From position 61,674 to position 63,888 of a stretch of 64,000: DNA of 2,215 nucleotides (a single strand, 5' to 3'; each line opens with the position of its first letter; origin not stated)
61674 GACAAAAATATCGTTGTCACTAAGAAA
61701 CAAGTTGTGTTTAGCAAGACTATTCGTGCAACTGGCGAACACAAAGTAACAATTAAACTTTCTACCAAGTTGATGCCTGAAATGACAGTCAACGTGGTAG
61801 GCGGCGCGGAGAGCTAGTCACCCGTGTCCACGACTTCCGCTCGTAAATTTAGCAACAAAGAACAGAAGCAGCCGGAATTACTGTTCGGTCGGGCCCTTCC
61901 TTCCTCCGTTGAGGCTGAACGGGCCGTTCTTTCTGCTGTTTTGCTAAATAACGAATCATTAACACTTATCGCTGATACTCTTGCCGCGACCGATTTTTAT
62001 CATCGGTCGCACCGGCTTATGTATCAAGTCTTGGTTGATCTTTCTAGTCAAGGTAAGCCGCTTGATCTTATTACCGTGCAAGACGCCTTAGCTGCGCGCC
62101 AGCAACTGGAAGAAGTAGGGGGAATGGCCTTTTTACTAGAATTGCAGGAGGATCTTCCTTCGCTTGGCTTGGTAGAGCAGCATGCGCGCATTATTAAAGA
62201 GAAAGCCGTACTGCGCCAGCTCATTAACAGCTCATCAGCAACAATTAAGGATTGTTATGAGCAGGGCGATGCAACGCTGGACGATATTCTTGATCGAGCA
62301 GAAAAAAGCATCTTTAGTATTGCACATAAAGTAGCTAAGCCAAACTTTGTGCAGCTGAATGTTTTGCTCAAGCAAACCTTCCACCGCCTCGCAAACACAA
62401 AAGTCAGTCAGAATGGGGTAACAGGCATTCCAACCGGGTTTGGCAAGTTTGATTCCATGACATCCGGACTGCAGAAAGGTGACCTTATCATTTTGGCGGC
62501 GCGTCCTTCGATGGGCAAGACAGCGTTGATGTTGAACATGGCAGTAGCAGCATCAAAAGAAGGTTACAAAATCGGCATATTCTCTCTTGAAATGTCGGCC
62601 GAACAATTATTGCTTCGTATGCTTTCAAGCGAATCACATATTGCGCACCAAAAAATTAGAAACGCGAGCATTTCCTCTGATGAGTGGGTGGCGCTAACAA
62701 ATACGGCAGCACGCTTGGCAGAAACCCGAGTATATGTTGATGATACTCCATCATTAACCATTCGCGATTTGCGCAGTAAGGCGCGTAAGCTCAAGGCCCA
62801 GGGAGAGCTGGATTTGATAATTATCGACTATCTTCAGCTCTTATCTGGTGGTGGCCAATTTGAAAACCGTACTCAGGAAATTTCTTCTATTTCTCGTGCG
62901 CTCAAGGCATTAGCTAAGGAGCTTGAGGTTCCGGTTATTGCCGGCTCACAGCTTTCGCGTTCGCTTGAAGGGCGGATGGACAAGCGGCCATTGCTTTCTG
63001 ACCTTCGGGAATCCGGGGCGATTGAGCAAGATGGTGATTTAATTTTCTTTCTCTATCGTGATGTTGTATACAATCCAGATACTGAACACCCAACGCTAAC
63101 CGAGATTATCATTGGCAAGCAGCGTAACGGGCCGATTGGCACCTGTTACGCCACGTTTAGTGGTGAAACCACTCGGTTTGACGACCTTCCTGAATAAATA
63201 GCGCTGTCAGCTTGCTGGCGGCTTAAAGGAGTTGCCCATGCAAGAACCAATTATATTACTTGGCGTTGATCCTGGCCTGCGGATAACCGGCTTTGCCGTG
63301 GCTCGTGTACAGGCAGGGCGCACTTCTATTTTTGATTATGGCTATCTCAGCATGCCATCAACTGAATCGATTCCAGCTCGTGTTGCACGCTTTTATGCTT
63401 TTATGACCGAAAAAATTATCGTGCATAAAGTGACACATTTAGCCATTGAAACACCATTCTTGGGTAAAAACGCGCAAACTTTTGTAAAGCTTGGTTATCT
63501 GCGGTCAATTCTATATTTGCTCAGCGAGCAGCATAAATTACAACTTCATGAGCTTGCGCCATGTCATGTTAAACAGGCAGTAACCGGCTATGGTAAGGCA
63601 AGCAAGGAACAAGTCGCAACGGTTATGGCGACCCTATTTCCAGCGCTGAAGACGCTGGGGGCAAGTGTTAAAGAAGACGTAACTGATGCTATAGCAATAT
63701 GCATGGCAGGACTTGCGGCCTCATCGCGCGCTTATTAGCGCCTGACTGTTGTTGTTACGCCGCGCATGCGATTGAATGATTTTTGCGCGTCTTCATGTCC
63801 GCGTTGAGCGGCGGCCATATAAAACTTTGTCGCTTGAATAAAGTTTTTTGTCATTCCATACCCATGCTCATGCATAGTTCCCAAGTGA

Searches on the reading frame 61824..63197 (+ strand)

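Call 24: search_protein_families(library=pfam, proteins=[window:61824-63197:+], max_evalue=0.01)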
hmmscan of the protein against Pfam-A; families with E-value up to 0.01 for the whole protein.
window:61824-63197:+ (457 aa): 4 families
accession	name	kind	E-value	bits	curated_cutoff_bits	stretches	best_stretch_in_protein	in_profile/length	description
PF03796.21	DnaB_C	-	1.4e-102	342.9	27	1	201-454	1-255/255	DnaB-like helicase C terminal domain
PF00772.26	DnaB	-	3.4e-28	98.2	23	1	25-126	2-103/103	DnaB-like helicase N terminal domain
PF13481.12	AAA_25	-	1.1e-12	48.4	27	1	216-373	30-186/195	AAA domain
PF06745.19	ATPase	-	0.0023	17.8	26.6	1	202-345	1-136/231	KaiC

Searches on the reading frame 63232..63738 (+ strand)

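Call 90: search_protein_families(library=pfam, proteins=[window:63232-63738:+], max_evalue=0.001)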
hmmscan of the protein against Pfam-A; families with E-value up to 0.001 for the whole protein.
window:63232-63738:+ (168 aa): 1 family
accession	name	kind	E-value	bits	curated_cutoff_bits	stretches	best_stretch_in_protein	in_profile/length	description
PF02075.23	RuvC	-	8.9e-30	104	22.2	1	10-158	2-146/148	Crossover junction endodeoxyribonuclease RuvC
